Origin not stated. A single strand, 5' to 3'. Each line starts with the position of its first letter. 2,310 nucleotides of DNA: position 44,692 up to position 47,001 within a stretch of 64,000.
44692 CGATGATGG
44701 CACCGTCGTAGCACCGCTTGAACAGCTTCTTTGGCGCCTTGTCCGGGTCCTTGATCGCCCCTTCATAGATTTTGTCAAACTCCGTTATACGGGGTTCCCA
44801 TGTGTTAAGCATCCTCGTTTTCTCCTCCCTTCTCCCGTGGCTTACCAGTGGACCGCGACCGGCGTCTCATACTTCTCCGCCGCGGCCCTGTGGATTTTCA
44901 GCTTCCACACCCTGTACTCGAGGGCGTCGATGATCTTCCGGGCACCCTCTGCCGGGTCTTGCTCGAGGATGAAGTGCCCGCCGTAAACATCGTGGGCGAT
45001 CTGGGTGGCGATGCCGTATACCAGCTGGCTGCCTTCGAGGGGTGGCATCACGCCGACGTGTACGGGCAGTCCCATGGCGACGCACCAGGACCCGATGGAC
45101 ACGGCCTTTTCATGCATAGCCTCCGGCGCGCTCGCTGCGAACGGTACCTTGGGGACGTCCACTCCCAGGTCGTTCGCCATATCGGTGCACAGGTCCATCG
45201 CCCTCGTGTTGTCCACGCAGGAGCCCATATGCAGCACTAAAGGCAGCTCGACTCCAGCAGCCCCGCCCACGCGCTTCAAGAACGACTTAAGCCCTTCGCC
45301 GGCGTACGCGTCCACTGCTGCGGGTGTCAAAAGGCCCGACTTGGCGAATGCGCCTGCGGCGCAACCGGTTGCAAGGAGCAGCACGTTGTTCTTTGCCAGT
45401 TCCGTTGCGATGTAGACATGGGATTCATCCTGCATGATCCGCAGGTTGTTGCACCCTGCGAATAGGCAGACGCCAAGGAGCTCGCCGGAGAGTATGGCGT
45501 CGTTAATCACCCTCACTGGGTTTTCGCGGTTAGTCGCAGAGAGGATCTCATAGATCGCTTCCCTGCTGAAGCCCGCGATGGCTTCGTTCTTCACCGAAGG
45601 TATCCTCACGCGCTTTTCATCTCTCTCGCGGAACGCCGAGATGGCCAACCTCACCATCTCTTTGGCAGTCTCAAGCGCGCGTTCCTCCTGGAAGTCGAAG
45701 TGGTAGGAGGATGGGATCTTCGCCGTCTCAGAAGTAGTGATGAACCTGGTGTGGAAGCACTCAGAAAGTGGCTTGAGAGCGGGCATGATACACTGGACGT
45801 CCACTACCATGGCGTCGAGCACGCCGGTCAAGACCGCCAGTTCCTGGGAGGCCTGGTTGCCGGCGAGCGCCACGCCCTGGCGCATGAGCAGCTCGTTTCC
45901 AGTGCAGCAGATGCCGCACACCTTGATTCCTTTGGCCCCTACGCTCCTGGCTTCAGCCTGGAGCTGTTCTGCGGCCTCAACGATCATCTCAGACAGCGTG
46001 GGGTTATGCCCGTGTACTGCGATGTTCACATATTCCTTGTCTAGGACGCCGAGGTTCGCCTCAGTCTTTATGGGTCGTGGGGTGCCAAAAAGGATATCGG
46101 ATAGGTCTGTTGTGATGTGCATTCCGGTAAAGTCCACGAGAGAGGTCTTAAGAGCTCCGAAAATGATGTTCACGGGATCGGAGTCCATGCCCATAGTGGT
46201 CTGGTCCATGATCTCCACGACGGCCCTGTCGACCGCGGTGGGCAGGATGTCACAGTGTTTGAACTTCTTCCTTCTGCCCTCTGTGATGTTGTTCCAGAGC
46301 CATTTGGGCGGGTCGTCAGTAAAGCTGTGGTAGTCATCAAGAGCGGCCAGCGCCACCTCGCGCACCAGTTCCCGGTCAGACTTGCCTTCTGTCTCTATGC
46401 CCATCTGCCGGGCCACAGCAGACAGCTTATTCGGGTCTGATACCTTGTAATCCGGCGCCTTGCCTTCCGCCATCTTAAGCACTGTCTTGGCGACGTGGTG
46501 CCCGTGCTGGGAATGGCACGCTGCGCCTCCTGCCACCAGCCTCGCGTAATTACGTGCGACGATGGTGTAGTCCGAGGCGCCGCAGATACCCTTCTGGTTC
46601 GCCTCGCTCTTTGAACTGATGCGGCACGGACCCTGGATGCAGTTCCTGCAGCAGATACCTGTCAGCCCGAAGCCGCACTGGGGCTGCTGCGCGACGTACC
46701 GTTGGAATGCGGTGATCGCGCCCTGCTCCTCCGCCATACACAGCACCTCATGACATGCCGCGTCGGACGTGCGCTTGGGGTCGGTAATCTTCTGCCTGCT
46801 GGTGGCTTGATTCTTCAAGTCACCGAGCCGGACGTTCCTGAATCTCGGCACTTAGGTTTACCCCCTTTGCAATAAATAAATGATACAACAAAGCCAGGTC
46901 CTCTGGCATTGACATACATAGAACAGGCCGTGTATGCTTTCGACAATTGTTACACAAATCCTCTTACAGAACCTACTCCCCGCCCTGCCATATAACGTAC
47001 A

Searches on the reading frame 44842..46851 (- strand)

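Call 38: search_protein_families(library=pfam, proteins=[window:44842-46851:-], max_evalue=0.000001)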
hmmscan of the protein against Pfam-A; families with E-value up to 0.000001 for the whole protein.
window:44842-46851:- (669 aa): 1 family
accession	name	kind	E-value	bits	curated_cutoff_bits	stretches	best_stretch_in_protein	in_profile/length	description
PF03063.25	Prismane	-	1.6e-163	545.5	27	1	66-633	1-512/513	Prismane/CO dehydrogenase family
